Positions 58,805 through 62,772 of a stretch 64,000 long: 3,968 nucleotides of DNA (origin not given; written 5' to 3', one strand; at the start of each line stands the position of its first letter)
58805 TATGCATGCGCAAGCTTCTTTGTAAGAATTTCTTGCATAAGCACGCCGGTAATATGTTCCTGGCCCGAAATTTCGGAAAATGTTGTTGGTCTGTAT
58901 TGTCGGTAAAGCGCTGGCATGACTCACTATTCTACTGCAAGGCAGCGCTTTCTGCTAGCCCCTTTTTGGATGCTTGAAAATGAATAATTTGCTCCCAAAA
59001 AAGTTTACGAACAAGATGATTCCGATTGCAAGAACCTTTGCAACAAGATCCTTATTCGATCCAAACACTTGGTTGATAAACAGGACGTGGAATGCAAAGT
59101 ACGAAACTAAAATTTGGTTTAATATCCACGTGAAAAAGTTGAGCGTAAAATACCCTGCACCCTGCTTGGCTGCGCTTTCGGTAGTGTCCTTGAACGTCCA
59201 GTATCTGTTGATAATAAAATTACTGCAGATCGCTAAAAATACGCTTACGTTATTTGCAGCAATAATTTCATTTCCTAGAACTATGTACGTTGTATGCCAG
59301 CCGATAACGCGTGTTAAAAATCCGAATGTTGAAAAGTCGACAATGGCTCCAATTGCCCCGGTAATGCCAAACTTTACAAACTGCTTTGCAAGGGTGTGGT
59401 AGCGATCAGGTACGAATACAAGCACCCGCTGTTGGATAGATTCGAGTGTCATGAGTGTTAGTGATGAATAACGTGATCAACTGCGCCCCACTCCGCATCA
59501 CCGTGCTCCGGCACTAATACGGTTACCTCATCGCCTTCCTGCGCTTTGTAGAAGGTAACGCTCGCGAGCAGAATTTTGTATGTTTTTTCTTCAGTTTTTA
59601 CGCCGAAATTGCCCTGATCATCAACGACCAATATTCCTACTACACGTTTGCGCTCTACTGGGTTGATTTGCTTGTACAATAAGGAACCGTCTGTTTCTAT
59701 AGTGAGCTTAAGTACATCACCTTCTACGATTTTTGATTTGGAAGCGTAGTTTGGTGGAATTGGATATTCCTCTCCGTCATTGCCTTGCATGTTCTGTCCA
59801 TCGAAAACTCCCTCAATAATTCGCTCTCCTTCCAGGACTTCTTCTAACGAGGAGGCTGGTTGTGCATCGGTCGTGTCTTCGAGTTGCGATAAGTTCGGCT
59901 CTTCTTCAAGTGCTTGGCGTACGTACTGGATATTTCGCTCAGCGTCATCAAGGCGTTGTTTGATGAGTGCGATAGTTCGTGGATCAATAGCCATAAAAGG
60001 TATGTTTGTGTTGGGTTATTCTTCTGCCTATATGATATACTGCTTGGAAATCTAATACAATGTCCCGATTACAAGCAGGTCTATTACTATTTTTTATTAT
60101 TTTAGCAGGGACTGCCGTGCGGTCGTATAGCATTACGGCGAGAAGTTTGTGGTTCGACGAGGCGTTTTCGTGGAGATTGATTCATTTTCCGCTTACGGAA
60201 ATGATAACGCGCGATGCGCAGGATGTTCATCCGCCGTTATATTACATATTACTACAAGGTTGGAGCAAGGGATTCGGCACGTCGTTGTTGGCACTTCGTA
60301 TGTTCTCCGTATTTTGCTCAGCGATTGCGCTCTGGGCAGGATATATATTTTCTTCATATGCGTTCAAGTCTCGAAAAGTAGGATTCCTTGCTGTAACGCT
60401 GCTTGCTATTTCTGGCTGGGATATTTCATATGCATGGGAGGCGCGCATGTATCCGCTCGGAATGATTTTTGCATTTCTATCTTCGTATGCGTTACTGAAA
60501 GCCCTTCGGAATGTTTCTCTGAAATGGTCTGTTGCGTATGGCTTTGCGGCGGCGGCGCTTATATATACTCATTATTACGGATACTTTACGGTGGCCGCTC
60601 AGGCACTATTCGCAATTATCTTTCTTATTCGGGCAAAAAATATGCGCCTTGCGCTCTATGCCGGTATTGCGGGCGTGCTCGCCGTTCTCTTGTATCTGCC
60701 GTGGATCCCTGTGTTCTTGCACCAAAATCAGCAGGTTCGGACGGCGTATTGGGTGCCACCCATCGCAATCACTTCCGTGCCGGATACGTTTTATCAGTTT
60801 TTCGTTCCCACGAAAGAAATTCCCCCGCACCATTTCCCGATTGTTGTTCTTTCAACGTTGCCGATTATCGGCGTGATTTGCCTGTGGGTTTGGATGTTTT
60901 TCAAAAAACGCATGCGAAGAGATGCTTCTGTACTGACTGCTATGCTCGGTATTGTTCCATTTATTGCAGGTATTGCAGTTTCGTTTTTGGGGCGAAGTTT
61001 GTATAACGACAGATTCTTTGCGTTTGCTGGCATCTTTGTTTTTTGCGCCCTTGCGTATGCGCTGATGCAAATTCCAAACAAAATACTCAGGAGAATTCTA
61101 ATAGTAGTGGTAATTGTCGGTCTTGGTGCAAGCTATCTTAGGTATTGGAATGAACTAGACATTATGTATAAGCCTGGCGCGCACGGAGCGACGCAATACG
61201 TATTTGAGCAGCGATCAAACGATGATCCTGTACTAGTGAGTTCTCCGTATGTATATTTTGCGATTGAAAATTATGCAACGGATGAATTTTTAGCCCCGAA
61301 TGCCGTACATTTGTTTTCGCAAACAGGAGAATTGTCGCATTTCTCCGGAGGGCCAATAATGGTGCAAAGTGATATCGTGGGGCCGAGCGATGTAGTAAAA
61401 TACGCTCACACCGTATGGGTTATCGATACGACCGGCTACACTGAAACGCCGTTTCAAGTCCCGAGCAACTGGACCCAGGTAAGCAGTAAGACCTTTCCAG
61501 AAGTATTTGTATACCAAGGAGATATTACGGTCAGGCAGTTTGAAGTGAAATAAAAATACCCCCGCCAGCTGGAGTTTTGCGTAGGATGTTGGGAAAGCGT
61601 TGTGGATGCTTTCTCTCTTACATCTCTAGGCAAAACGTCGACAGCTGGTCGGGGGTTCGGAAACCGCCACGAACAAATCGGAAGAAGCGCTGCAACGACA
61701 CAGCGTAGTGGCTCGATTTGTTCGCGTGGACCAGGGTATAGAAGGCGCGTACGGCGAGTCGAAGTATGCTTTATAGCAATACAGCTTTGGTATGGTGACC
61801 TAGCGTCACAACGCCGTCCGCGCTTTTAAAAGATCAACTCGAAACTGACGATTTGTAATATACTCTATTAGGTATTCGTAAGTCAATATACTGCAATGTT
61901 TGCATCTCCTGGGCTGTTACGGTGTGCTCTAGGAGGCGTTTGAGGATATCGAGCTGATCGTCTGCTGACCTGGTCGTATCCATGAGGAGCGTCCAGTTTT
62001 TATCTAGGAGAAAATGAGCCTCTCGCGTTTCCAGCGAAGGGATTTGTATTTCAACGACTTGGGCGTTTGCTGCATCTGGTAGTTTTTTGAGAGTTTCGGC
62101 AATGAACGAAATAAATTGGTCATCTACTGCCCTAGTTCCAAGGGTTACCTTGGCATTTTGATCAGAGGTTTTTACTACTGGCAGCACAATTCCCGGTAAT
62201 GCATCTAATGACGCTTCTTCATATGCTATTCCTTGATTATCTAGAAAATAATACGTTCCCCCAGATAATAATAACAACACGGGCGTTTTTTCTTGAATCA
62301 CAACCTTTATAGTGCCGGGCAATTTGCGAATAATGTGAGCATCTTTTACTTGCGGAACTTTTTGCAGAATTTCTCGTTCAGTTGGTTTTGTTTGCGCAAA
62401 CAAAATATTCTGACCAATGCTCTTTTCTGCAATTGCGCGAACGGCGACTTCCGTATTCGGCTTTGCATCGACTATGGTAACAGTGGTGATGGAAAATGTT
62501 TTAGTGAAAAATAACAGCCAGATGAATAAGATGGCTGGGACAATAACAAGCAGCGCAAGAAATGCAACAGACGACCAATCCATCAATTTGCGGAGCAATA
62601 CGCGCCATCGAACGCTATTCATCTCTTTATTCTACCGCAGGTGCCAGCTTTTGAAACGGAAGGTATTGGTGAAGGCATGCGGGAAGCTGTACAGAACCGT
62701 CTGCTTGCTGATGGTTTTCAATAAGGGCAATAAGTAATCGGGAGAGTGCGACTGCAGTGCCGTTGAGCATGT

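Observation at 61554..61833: GC-rich 280-bp intergenic region with long nested inverted repeats between convergent genes: candidate ncRNA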

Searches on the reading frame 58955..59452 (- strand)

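Call 13: search_protein_families(library=pfam, proteins=[window:58955-59452:-], max_evalue=0.01)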
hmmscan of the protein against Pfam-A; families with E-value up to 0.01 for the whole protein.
window:58955-59452:- (165 aa): 1 family
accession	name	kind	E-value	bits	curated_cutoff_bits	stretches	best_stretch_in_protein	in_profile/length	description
PF04138.20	GtrA_DPMS_TM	-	8.7e-16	58.6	26.1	1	27-159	1-117/117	GtrA/DPMS, transmembrane domain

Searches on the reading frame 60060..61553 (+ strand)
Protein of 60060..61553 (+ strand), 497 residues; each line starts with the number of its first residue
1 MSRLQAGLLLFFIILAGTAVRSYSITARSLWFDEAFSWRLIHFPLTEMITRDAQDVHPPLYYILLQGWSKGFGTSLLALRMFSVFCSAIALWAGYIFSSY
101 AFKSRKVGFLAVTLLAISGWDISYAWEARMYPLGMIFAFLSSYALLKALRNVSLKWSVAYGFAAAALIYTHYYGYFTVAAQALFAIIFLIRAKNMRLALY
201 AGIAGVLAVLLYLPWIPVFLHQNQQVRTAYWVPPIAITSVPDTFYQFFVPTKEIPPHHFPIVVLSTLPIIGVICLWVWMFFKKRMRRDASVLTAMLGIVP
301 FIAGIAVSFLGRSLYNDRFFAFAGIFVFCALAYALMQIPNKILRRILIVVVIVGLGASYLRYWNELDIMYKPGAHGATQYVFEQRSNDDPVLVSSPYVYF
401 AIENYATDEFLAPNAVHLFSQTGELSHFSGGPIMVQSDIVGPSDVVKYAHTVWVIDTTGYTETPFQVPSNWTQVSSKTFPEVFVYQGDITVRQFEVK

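Call 13: search_protein_families(library=pfam, proteins=[window:60060-61553:+], max_evalue=0.01)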
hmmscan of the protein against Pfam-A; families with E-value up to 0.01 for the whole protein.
window:60060-61553:+ (497 aa): 1 family
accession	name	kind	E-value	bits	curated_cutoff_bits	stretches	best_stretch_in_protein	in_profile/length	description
PF13231.12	PMT_2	-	1.2e-05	26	26.1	1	57-214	2-159/160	Dolichyl-phosphate-mannose-protein mannosyltransferase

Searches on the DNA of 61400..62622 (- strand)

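Call 5: search_rna_families(source=window, start=61400, end=62000, threshold=evalue, max_evalue=10, show_alignments=5)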
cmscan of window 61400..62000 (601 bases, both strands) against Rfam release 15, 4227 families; matches with E-value up to 10: 1.
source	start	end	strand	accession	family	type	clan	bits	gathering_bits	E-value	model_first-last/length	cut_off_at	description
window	61566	61644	+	RF04235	mir-242_2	Gene; miRNA;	-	26.2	56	0.00067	1-81/81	no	mir-242_2 microRNA precursor family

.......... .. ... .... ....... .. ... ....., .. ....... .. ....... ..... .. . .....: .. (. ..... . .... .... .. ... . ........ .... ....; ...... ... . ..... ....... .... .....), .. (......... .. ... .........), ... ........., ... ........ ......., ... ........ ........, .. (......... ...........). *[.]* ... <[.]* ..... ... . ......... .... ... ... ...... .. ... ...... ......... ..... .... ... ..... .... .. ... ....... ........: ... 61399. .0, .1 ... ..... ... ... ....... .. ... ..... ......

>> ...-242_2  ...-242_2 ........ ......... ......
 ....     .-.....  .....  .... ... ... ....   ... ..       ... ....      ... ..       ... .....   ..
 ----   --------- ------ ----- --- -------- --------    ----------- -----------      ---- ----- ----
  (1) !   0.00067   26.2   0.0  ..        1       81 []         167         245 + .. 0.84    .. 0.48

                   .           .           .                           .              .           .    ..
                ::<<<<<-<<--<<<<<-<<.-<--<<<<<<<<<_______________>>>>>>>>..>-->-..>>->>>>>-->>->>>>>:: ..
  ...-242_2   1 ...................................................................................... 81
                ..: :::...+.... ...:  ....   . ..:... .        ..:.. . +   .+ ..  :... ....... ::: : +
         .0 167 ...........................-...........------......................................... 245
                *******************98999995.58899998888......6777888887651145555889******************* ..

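Call 52: search_rna_families(sources=[L001, L002, L003, L004, L005, L006, L007, L009, L010, L019, L025, L026, L027], threshold=gathering)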
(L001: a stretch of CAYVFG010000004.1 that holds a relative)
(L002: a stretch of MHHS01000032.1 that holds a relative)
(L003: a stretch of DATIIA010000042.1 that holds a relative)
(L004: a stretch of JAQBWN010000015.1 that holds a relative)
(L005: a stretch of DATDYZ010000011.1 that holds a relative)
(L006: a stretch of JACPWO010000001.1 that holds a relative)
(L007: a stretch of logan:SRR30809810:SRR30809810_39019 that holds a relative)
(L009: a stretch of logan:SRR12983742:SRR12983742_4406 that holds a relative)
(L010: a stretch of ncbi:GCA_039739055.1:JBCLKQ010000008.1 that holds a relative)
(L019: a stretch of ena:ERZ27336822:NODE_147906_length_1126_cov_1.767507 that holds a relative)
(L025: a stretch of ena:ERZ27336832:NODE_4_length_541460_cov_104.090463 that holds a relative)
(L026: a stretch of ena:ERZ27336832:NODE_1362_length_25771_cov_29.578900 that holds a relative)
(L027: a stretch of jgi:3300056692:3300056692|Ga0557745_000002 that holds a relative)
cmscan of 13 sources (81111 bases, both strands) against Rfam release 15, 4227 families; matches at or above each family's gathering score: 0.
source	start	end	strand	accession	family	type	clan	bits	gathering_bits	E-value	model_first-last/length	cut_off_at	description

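Call 82: search_rna_families(source=L025, start=3250, end=3680, threshold=evalue, max_evalue=10)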
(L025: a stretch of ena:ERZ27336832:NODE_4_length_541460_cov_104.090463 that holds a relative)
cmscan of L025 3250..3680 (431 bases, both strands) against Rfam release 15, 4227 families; matches with E-value up to 10: 2.
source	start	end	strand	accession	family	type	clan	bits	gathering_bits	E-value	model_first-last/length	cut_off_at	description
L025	3553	3628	-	RF04235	mir-242_2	Gene; miRNA;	-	21.2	56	0.017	1-81/81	no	mir-242_2 microRNA precursor family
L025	3568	3645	-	RF01880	Xist_exon1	Gene; lncRNA;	-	17.6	50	0.015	1-85/85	no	X-chromosome inactivation gene exon 1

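Call 83: search_rna_families(source=L006, start=4740, end=5220, threshold=evalue, max_evalue=10)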
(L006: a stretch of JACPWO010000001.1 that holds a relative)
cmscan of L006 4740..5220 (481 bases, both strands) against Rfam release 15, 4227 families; matches with E-value up to 10: 1.
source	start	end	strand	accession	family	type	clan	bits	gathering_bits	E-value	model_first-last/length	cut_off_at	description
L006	4842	4951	-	RF01918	mir-1249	Gene; miRNA;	-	15.6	83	2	1-75/75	no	mir-1249 microRNA precursor family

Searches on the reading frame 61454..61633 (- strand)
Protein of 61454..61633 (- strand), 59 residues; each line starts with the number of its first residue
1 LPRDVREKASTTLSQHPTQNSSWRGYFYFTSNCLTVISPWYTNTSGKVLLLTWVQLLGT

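Call 13: search_protein_families(library=pfam, proteins=[window:61454-61633:-], max_evalue=0.01)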
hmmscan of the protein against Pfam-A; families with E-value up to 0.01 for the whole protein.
window:61454-61633:- (59 aa): 0 families
